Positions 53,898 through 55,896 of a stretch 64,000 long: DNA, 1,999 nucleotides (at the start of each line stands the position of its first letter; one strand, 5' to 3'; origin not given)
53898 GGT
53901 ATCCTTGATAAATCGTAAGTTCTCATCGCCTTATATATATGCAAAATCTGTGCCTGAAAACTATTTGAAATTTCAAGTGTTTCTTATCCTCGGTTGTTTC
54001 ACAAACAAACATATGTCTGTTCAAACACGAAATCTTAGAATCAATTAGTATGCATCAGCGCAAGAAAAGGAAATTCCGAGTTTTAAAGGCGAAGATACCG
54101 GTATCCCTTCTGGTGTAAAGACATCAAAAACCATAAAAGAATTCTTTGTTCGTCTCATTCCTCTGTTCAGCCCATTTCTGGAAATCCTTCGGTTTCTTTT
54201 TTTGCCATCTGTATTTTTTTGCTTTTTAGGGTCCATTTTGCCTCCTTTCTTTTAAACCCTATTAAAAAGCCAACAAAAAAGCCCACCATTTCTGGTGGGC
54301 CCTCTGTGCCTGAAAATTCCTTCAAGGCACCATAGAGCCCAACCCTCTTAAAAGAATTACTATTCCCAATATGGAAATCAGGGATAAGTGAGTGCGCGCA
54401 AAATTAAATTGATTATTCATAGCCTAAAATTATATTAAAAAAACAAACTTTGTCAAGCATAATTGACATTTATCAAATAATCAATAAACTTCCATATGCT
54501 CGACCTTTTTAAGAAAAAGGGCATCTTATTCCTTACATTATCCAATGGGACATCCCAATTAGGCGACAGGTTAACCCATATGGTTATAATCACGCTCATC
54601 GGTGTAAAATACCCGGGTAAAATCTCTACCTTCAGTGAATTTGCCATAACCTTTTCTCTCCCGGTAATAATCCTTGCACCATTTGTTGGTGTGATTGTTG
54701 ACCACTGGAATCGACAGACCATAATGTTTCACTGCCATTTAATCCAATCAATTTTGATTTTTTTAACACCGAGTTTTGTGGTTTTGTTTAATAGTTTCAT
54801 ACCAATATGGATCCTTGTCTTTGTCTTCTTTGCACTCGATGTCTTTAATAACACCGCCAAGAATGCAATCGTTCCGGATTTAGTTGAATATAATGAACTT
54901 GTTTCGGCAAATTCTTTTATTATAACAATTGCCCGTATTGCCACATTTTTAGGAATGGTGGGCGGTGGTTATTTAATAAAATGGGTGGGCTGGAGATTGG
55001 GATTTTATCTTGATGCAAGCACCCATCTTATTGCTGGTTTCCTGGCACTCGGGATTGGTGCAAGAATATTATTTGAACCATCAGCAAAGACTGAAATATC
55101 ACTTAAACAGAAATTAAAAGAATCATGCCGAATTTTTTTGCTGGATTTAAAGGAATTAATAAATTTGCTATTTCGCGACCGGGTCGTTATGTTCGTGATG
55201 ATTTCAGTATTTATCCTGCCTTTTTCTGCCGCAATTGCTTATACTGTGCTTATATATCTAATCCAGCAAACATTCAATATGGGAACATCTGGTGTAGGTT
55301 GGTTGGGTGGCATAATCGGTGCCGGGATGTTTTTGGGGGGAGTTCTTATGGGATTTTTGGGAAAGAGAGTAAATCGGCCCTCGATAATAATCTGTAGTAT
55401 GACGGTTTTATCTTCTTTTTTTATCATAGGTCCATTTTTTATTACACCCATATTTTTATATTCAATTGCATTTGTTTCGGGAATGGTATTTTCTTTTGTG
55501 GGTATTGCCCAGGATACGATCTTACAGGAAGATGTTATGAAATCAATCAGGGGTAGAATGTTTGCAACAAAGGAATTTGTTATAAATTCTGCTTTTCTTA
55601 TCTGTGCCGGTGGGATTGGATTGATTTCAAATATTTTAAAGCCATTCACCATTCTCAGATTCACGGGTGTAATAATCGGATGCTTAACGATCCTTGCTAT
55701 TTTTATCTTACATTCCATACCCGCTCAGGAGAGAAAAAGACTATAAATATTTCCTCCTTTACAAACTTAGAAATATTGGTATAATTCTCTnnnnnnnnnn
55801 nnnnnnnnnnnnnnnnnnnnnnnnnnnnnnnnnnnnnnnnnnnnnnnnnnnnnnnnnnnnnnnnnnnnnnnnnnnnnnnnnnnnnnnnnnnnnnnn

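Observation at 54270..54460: Compact promoter-to-terminator unit (about 145 nt): candidate small RNA or leaderless 32-aa membrane peptide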

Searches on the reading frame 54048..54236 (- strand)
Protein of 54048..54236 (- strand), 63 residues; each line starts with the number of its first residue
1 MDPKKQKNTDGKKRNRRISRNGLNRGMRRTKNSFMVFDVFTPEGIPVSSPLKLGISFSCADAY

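Call 8: find_encoding_contigs(protein=window:54048-54236:-, flank=6000, max_places=10)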
Protein seq(63 aa) (63 aa): no gene with exactly this product is on record in the collection.

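Call 12: search_protein_families(library=pfam, proteins=[window:54048-54236:-], max_evalue=0.1)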
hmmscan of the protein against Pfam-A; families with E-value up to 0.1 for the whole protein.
seq(63 aa): 1 family
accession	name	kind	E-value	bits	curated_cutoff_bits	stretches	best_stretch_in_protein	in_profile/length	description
PF15643.12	Tox-PL-2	-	0.06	14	25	1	13-47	60-95/103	Papain fold toxin 2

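Call 13: search_protein_families(library=ncbifam, proteins=[window:54048-54236:-], max_evalue=0.1)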
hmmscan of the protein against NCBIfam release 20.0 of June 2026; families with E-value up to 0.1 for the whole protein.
seq(63 aa): 0 families

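Call 14: find_homologous_proteins(query=window:54048-54236:-, max_evalue=0.01)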
Query seq(63 aa): no candidate shares three 5-residue words with the query. No homologue found.
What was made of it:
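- Tried and rejected: A word-based homologue search for the 63-aa protein found nothing (call 14).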

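Call 23: find_related_loci(query=A3, collection=viral_contigs, flank=3000)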
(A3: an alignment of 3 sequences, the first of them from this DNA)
Query A3 (63 aa) in viral_contigs; peptide patterns used: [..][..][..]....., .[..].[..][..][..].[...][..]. (x = any residue, [..] = any of these).
16 stretches matched a pattern, but none encodes a relative of the query by tblastn (E <= 1e-3).

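Call 42: search_protein_representatives(protein=window:54048-54236:-)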
Query: 63 residues. Proteins with E-value up to 0.001 (for the whole library): 4; up to 1e-10: 0; up to 1e-30: 0. The best 4 are listed.
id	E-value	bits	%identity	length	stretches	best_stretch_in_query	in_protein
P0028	1.1e-06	44.6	42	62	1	1-59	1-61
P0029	1.5e-06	44.2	31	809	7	18-52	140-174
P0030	1.0e-05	41.6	49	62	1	1-63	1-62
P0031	2.6e-04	37.2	50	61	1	4-59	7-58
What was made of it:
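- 54045..54247 (-): SD AAGGAGG (54247..54241) plus the 63-aa basic protein gene (54236..54045). This is the proposed regulated gene. Its conserved C-terminal motif is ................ The family is tiny: 3 representatives among 1.84 billion proteins (call 42).
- Tried and rejected: An exhaustive HMMER search found only three related representatives (call 42).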

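Call 72: predict_structure(alignment_id=A6)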
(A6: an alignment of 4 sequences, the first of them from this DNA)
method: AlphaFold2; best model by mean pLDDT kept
length: 63 residues; sequences in the alignment: 4
mean_pLDDT: 55.7   pTM: 0.20
mean pLDDT of the five models: 55.7, 55.1, 54.7, 54.4, 54.0
residues with pLDDT >= 90: 0; 70-90: 3; 50-70: 53; < 50: 7
segments of 3 or more residues with pLDDT < 50: 61-63
pLDDT, mean of each block of 10 residues (from residue 1): 55 53 54 56 67 52 44
secondary structure, 60 per line:
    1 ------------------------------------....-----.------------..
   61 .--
elements in order:
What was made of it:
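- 54045..54247 (-): The AF2 model has mean pLDDT 56 (call 72).
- Tried and rejected: AlphaFold on the basic protein with a 4-sequence alignment gave mean pLDDT 56 and no fold, so I ran no fold search (call 72).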

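Call 78: search_protein_families(library=padloc, proteins=[window:54048-54236:-], max_evalue=1)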
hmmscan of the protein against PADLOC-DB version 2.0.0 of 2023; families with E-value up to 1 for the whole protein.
seq(63 aa): 0 families
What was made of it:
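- Closest known: Small hydrophobic proteins and type I toxins. Different: No family match was found (calls 12, 13, 78).
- No family hit was found (calls 12, 13, 78).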

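Call 79: search_solved_structures(query=window:54048-54236:-, max_evalue=1)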
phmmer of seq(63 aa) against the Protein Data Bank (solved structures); distinct sequences matched with E-value up to 1: 0.
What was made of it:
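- No RNA-binding domain is detectable (calls 12, 13, 79).
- Tried and rejected: Pfam, NCBIfam, PADLOC and PDB gave no hit for either small protein (calls 12, 13, 78, 79).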

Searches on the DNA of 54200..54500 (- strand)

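Call 6: search_rna_families(source=window, start=54200, end=54500, threshold=evalue, max_evalue=10, show_alignments=4)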
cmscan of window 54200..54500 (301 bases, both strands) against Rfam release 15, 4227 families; matches with E-value up to 10: 10.
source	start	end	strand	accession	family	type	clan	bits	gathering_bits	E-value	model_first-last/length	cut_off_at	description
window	54275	54446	-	RF04180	BTnc231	Gene; sRNA;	-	25.1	80.4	0.0029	1-154/154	no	Bacteroides sRNA BTnc231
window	54201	54308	+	RF01859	Phe_leader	Cis-reg; leader;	-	20.1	55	0.43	1-125/125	no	Phenylalanine leader peptide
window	54273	54382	-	RF01859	Phe_leader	Cis-reg; leader;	-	19.4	55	0.63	1-125/125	no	Phenylalanine leader peptide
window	54213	54278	+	RF03259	MIR1514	Gene; miRNA;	-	15.9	90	4.2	1-110/110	no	MIR1514 microRNA precursor family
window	54275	54305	-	RF03535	TEG147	Cis-reg;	-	14.8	56.1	4.1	1-60/60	no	Staphylococcus aureus small RNA TEG147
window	54273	54347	-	RF00513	Trp_leader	Cis-reg; leader;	-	14.7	41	2.3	1-100/100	no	Tryptophan operon leader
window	54280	54295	-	RF00500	TCV_H5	Cis-reg;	-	14.4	70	3.8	17-32/45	no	Turnip crinkle virus (TCV) repressor of minus strand synthesis H5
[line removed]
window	54265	54335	-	RF00519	suhB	Gene; sRNA;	CL00108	12.9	41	3.7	1-77/77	no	Makes More Granules Regulator RNA (mmgR)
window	54207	54295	+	RF00623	P1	Gene;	-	11.2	100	5.5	1-180/180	no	Pseudomonas sRNA P1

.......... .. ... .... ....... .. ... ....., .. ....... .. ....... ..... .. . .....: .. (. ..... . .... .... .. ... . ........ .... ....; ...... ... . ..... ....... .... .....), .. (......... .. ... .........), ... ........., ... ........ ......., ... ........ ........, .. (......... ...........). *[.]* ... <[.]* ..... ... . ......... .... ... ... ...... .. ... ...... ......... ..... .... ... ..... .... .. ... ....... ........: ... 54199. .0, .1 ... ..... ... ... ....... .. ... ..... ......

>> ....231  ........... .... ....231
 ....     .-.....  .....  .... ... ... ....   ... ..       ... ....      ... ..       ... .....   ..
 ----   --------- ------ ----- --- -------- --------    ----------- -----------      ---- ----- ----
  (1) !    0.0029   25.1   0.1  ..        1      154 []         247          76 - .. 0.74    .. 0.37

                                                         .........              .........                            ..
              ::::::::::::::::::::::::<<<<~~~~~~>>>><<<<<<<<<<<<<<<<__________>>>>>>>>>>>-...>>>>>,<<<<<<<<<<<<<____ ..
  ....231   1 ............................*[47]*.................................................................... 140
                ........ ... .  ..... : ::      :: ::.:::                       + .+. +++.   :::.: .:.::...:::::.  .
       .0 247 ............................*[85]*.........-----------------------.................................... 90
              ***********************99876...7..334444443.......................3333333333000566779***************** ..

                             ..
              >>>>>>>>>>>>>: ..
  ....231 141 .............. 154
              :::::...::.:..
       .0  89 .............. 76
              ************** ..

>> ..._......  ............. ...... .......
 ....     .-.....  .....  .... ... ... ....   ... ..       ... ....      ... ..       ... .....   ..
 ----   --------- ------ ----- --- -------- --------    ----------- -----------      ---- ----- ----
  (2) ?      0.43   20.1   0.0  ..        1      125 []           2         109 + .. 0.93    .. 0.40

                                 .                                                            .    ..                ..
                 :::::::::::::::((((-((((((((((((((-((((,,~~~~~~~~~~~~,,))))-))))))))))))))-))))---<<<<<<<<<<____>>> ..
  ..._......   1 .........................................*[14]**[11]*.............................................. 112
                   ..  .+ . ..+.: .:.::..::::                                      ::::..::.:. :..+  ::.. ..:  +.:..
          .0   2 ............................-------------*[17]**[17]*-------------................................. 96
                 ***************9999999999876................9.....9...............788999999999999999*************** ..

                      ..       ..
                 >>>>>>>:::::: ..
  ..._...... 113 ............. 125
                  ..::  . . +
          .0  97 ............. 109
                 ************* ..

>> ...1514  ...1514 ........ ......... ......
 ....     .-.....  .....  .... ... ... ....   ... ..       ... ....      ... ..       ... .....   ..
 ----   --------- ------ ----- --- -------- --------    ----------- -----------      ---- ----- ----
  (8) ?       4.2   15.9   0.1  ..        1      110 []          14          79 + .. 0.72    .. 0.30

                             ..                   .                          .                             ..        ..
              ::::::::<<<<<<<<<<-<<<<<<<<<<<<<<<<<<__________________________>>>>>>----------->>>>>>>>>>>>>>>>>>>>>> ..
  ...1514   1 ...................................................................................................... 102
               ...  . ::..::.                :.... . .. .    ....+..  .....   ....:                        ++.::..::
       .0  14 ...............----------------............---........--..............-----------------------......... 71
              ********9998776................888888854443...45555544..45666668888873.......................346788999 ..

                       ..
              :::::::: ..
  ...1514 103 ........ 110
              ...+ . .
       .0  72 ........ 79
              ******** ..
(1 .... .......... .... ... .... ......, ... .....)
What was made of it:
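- On Known Rfam RNA families (SRP, 6S, tmRNA, leaders, riboswitches, sRNAs): The best sub-threshold match is BTnc231 at 25 bits against 80, aligned only on the terminator (call 6).
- Closest known: Leader-peptide attenuators of branched-chain amino-acid operons in Proteobacteria. Different: Only the terminator aligns: Phe_leader scores 19-20 bits against a gathering score of 55, and Trp_leader 14.7 against 41 (call 6).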

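Call 80: build_rna_model(alignment_id=A5)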
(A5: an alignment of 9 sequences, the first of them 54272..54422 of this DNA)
Model R1 built from alignment A5 (9 sequences, 156 columns); structure: RNAalifold consensus.
model positions 152; base pairs 33; branch points 2; effective number of sequences 1.89; information 0.589 bits per position. Calibrated on 0.2 Mb of random sequence (short: E-values are rough).
structure used (alignment columns):
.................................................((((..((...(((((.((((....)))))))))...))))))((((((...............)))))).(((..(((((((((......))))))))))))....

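Call 81: search_with_rna_model(model_id=R1, sources=[window, L001, L002, L003, L004, L005, L006, L007, L008, L009, L010, L011, L012, L013, L014, L015, L016, L017, L018, L019, L020, L021, L022, L023, L024, L025, L026, L027, L028, L029, L030, L031, L032, L033, L034, L035, L036, L037, L038, L039, L040, L041, L042, L043, L044, L045, L046], max_evalue=1)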
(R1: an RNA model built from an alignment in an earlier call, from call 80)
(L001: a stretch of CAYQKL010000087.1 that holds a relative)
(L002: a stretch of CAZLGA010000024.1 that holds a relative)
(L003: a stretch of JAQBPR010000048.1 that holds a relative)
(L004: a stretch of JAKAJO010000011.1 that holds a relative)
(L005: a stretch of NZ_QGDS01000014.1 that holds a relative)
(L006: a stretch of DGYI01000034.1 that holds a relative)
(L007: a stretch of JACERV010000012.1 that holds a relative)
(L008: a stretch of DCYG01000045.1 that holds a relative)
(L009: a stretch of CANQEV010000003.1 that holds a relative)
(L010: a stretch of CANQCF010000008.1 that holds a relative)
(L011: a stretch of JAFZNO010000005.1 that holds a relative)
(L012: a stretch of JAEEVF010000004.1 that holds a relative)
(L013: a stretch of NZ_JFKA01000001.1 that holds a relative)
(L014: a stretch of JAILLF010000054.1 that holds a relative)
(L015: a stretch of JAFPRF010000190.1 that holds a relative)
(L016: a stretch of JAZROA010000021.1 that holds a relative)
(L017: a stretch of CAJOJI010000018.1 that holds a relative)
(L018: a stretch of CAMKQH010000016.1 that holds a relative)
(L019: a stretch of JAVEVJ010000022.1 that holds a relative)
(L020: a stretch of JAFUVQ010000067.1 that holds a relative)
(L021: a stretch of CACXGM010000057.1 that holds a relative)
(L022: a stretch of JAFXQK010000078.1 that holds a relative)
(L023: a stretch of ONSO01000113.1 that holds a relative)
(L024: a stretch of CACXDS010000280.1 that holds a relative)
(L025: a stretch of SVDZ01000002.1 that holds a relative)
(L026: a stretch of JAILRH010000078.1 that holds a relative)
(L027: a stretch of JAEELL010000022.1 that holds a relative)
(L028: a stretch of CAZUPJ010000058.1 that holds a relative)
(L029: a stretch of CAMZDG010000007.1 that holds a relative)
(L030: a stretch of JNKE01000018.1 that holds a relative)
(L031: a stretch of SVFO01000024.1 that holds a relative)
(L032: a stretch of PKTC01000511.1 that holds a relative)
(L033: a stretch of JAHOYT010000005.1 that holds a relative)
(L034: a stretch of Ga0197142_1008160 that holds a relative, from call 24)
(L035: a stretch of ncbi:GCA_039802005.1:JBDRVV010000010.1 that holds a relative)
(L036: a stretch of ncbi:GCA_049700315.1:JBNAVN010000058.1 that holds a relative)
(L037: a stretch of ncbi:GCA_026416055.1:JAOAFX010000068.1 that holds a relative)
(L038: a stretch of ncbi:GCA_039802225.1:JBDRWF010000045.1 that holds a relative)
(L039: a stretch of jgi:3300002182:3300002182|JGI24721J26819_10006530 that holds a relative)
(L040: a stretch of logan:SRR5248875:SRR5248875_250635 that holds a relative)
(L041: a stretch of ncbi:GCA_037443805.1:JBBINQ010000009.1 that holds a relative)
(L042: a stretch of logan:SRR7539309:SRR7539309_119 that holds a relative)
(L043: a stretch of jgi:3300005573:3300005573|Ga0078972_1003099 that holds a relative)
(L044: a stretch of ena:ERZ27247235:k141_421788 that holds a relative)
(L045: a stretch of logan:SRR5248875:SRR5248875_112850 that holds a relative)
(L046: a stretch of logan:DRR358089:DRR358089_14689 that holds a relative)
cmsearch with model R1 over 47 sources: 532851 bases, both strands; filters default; matches with E-value up to 1: 26.
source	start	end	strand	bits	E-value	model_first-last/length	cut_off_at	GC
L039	2509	2660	+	169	2.1e-36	1-152/152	no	0.41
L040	2509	2660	+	169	2.1e-36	1-152/152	no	0.41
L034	3999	4151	+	159.6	3.3e-34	1-152/152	no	0.4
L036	2529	2674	+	155.3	3.3e-33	1-152/152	no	0.4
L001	938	1085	+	143.9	1.6e-30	1-152/152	no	0.38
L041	2496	2638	+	142.8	2.8e-30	1-152/152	no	0.34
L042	2532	2680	+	140.6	9.2e-30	1-152/152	no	0.36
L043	2532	2680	+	140.6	9.2e-30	1-152/152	no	0.36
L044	2532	2680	+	140.6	9.2e-30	1-152/152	no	0.36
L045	2532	2680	+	140.6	9.2e-30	1-152/152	no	0.36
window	54272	54422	-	140.2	1.1e-29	1-152/152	no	0.41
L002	5584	5725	+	129.3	4.1e-27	1-152/152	no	0.39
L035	2657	2801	+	127.5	1.1e-26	1-152/152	no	0.38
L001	1049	1174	-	30.6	0.00056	1-152/152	no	0.38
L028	5192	5288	-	25.4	0.0093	1-152/152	no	0.25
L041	2601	2737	-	23.3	0.029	1-152/152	no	0.36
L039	2624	2778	-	21.8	0.064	1-152/152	no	0.36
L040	2624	2778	-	21.8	0.064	1-152/152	no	0.36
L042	2643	2740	-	21.5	0.074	1-152/152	no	0.38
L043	2643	2740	-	21.5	0.074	1-152/152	no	0.38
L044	2643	2740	-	21.5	0.074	1-152/152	no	0.38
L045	2643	2740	-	21.5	0.074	1-152/152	no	0.38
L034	4114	4226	-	18.6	0.36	1-152/152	no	0.35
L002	11068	11201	+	17.9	0.53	1-152/152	no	0.35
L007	4883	4999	+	17.5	0.64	1-152/152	no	0.27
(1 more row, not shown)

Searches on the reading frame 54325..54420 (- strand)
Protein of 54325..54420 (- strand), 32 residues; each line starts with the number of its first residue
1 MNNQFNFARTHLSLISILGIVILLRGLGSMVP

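Call 9: find_encoding_contigs(protein=window:54325-54420:-, flank=6000, max_places=10)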
Protein seq(32 aa) (32 aa): no gene with exactly this product is on record in the collection.

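Call 12: search_protein_families(library=pfam, proteins=[window:54325-54420:-], max_evalue=0.1)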
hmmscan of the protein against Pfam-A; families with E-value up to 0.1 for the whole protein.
seq(32 aa): 0 families

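Call 13: search_protein_families(library=ncbifam, proteins=[window:54325-54420:-], max_evalue=0.1)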
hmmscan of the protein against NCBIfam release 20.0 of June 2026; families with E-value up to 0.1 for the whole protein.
seq(32 aa): 0 families

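Call 22: find_related_loci(query=A2, collection=viral_contigs, flank=3000)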
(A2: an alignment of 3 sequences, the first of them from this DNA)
Query A2 (32 aa) in viral_contigs; peptide patterns used: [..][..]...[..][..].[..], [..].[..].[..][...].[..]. (x = any residue, [..] = any of these).
78 stretches matched a pattern, but none encodes a relative of the query by tblastn (E <= 1e-3).
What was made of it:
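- Tried and rejected: Two scans of viral contigs were empty (calls 22, 23).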

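Call 24: find_related_loci(query=A2, collection=metagenome_contigs, flank=4000)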
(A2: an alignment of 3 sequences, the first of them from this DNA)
Query A2 (32 aa) in metagenome_contigs; peptide patterns used: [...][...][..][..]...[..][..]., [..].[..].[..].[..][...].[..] (x = any residue, [..] = any of these).
376 stretches matched a pattern; 1 encode a relative of the query (tblastn E <= 1e-3); 1 distinct loci.
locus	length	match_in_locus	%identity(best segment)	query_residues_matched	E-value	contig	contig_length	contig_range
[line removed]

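Call 78: search_protein_families(library=padloc, proteins=[window:54325-54420:-], max_evalue=1)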
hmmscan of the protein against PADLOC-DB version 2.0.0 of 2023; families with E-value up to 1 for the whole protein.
seq(32 aa): 0 families

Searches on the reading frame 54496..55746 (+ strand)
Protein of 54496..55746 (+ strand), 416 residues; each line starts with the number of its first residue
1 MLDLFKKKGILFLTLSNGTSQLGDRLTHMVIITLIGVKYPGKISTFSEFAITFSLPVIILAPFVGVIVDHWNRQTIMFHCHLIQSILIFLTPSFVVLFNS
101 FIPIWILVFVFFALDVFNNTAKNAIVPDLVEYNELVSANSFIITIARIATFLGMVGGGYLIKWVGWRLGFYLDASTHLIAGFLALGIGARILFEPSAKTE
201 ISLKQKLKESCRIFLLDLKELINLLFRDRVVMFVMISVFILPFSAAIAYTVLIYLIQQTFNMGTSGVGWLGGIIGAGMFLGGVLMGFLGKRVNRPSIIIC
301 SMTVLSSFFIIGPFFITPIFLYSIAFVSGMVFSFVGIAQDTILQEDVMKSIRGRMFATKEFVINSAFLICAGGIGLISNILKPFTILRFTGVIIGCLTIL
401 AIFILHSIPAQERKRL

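Call 11: find_encoding_contigs(protein=window:54496-55746:+, flank=6000, max_places=10)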
Protein window:54496-55746:+ (416 aa): no gene with exactly this product is on record in the collection.

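Call 12: search_protein_families(library=pfam, proteins=[window:54496-55746:+], max_evalue=0.1)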
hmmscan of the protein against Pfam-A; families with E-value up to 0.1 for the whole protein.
window:54496-55746:+ (416 aa): 3 families
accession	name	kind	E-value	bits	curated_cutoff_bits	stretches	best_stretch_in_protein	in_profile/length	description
PF07690.21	MFS_1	-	4.8e-32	111.7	33.4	2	45-357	33-333/347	Major Facilitator Superfamily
PF05977.19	MFS_3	-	7.7e-09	35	27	1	53-388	54-377/524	Transmembrane secretion effector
PF06963.18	FPN1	-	0.00087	18.5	24.6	1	8-99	2-94/430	Ferroportin1 (FPN1)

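Call 13: search_protein_families(library=ncbifam, proteins=[window:54496-55746:+], max_evalue=0.1)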
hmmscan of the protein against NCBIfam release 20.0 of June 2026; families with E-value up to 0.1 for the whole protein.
window:54496-55746:+ (416 aa): 10 families
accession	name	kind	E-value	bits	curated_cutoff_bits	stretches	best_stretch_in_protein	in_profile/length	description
TIGR00900.1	2A0121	subfamily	3.3e-37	128.7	319.6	1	13-369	4-351/364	H+ Antiporter protein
NF006386.0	PRK08633.1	equivalog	1.7e-16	59.2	1221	1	11-405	12-410/1147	acyl-[ACP]--phospholipid O-acyltransferase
NF008397.0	PRK11195.1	equivalog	4.7e-12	45.7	297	1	7-407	2-397/414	lysophospholipid transporter LplT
NF007792.0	PRK10489.1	equivalog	9.7e-11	41.3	324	1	64-407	72-401/419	enterobactin transporter EntS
NF000154.1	macrolide_MefEN2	exception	4.6e-07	29.5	800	1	30-358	28-345/401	macrolide efflux MFS transporter Mef(En2)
TIGR00880.1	2_A_01_02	superfamily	7.1e-07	29.4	131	1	51-184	5-134/141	multidrug resistance protein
NF033135.1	cmx_cmrA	equivalog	2.2e-06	27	400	1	52-335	46-307/374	Cmx/CmrA family chloramphenicol efflux MFS transporter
NF005291.0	PRK06814.1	equivalog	6.3e-06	24.4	1349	1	18-317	21-312/1140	acyl-[ACP]--phospholipid O-acyltransferase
NF052575.1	MFS_efflux_Tap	equivalog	0.035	13.1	625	1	29-378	24-371/401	multidrug efflux MFS transporter Tap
TIGR00893.1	2A0114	subfamily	0.047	12.6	395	1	70-185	277-396/399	D-galactonate transporter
